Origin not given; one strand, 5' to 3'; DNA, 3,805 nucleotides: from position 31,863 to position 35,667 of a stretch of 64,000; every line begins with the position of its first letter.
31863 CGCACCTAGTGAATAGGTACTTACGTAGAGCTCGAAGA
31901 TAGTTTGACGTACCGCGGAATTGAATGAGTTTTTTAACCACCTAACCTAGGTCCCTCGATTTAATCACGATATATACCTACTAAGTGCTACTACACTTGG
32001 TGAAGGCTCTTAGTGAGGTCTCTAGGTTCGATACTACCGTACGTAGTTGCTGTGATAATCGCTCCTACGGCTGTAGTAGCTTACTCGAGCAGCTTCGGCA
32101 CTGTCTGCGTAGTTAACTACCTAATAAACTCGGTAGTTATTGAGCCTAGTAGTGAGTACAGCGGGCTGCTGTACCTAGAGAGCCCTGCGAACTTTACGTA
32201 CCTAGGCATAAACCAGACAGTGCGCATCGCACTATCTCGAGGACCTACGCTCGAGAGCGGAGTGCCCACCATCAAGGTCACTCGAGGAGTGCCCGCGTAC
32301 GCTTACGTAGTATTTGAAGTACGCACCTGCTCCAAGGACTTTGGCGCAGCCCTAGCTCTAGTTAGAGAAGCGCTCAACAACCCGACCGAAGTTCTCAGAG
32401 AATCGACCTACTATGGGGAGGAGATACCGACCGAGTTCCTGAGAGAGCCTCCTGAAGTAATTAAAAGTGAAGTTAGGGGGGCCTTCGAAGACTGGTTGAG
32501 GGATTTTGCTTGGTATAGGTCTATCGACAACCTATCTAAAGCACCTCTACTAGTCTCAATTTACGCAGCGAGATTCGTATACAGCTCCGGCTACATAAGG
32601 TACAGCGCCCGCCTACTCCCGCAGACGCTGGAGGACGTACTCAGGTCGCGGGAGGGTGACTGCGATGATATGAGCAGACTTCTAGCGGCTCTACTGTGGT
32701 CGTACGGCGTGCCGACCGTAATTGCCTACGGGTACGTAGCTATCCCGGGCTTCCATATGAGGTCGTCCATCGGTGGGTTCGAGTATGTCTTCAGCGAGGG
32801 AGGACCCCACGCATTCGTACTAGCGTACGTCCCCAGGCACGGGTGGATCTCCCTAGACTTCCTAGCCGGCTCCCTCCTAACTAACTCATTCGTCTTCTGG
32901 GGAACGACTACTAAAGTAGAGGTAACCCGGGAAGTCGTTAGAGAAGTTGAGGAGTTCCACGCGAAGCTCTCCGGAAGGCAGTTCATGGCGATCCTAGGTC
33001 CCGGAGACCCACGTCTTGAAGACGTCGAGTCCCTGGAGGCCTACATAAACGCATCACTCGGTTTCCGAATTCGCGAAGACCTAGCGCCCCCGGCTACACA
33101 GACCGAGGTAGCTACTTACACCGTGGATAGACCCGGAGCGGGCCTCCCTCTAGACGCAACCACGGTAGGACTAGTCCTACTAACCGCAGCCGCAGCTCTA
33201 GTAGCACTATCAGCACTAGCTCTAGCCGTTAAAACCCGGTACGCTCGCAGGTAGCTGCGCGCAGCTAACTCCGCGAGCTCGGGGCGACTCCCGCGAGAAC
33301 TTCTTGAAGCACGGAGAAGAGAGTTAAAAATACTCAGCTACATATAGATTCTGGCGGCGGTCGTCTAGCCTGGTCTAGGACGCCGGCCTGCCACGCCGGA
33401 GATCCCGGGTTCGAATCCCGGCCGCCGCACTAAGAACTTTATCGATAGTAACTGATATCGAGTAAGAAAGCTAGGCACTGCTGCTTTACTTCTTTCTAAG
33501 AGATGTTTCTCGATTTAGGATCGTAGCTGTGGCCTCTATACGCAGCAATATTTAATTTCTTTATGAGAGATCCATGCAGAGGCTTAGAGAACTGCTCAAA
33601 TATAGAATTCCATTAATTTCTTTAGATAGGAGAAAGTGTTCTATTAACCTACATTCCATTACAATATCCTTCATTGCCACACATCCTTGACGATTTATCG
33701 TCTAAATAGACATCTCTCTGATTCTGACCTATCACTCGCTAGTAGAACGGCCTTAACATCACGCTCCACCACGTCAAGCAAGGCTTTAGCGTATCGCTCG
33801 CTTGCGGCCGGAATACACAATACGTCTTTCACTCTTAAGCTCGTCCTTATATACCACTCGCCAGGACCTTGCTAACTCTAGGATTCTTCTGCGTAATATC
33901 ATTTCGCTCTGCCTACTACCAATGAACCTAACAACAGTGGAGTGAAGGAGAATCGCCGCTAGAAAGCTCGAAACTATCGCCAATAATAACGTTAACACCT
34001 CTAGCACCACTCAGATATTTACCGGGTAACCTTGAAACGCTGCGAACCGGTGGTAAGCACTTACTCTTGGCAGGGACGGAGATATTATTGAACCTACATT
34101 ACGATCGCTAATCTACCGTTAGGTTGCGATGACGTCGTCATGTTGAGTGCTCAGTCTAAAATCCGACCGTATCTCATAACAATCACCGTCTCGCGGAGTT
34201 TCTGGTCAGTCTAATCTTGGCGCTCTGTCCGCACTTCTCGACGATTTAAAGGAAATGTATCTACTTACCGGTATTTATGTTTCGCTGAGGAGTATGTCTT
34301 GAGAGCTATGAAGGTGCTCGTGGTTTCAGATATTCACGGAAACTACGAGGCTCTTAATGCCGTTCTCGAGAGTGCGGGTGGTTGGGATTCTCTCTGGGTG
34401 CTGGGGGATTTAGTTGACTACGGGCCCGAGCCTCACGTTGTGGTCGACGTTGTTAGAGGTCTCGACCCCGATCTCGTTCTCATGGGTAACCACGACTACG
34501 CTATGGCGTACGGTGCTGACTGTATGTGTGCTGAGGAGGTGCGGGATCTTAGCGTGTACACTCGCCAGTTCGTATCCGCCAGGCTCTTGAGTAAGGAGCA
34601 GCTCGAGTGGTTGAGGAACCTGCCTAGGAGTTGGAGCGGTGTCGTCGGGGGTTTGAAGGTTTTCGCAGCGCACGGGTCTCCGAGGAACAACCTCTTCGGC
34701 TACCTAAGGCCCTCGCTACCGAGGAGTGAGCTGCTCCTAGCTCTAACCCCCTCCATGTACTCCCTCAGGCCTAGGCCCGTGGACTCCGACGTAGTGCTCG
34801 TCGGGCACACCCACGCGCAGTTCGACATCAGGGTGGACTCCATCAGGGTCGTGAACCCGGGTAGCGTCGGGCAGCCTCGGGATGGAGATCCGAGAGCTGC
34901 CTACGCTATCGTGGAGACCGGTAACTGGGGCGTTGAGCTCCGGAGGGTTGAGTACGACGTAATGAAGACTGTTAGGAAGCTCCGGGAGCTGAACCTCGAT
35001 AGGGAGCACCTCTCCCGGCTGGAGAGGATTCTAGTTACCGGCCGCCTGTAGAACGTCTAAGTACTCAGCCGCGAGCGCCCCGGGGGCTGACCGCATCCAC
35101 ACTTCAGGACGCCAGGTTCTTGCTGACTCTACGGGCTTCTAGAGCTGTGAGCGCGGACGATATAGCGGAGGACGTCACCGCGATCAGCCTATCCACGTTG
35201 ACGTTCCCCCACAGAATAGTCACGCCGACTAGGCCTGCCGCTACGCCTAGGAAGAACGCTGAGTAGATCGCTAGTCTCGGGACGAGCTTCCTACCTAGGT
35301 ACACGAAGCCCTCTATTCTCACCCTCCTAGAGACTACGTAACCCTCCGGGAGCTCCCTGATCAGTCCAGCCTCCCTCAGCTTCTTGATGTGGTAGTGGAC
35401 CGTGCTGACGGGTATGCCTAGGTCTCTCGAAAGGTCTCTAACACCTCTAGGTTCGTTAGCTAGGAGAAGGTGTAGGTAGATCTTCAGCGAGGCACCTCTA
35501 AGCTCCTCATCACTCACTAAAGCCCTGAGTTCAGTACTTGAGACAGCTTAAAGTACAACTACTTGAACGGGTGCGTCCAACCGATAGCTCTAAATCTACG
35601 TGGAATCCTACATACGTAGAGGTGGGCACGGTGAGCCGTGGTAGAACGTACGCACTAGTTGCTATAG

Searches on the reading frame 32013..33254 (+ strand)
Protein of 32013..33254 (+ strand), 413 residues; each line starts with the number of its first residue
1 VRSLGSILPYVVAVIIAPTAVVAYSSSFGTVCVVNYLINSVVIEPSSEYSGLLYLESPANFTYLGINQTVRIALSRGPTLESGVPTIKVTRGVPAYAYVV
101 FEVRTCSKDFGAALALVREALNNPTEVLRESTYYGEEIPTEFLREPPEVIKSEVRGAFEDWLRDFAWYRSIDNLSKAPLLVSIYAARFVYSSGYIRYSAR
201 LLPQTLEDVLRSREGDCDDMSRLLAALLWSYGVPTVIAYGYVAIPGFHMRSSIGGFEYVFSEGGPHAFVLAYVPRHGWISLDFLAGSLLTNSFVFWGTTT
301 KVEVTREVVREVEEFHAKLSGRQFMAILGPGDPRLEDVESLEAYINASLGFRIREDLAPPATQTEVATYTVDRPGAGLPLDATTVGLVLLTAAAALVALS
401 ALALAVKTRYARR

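Call 74: search_protein_families(library=pfam, proteins=[window:32013-33254:+], max_evalue=0.001)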
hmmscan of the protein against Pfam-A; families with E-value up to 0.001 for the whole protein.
window:32013-33254:+ (413 aa): 1 family
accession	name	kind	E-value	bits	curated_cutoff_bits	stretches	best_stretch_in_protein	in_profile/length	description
PF01841.26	Transglut_core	-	2.6e-09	37.8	23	1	194-282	28-107/108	Transglutaminase-like superfamily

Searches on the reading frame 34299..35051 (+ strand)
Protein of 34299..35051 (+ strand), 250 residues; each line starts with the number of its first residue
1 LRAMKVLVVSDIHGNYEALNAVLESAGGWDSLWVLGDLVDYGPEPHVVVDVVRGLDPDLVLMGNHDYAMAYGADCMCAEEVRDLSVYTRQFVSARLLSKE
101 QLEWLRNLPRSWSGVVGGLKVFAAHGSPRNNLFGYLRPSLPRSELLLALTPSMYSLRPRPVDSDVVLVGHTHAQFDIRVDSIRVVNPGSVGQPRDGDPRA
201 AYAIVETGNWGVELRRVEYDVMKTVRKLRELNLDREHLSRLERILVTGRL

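Call 74: search_protein_families(library=pfam, proteins=[window:34299-35051:+], max_evalue=0.001)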
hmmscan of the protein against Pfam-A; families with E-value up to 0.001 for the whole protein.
window:34299-35051:+ (250 aa): 3 families
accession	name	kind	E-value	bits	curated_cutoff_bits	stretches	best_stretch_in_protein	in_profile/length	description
PF12850.12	Metallophos_2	-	3e-23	83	27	1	4-207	1-151/154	Calcineurin-like phosphoesterase superfamily domain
PF00149.33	Metallophos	-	2e-15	58.2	21.5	1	4-173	1-190/191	Calcineurin-like phosphoesterase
PF06874.16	FBPase_2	-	2.1e-06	26.7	27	0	30-81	185-239/639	Firmicute fructose-1,6-bisphosphatase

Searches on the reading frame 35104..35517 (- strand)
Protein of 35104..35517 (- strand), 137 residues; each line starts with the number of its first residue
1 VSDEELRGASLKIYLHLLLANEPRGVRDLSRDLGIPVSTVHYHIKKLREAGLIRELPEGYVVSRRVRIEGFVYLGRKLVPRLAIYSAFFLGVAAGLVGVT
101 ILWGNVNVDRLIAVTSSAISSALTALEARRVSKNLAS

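Call 74: search_protein_families(library=pfam, proteins=[window:35104-35517:-], max_evalue=0.001)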
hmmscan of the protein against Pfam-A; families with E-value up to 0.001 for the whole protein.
window:35104-35517:- (137 aa): 8 families
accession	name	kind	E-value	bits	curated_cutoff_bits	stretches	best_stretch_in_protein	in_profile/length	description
PF01022.26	HTH_5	-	1.4e-10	41.3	22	1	18-54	10-46/47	Bacterial regulatory protein, arsR family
PF12840.13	HTH_20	-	2.2e-09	37.6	27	1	11-54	7-49/51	Helix-turn-helix domain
PF13412.12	HTH_24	-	1.3e-08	34.7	21.9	1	17-54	11-48/48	Winged helix-turn-helix DNA-binding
PF01978.25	TrmB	-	3.5e-07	30.4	25.6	1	11-62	11-61/68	Sugar-specific transcriptional regulator TrmB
PF12802.13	MarR_2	-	1e-06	29.2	27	1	15-55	11-52/61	MarR family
PF09339.16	HTH_IclR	-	1.5e-06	28.3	22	1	18-55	11-50/52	IclR helix-turn-helix domain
PF25212.1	HVO_A0114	-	0.00039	20.6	27.6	1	15-55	28-68/84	HVO_A0114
PF08279.18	HTH_11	-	0.00094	19.5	25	0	13-55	5-48/55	HTH domain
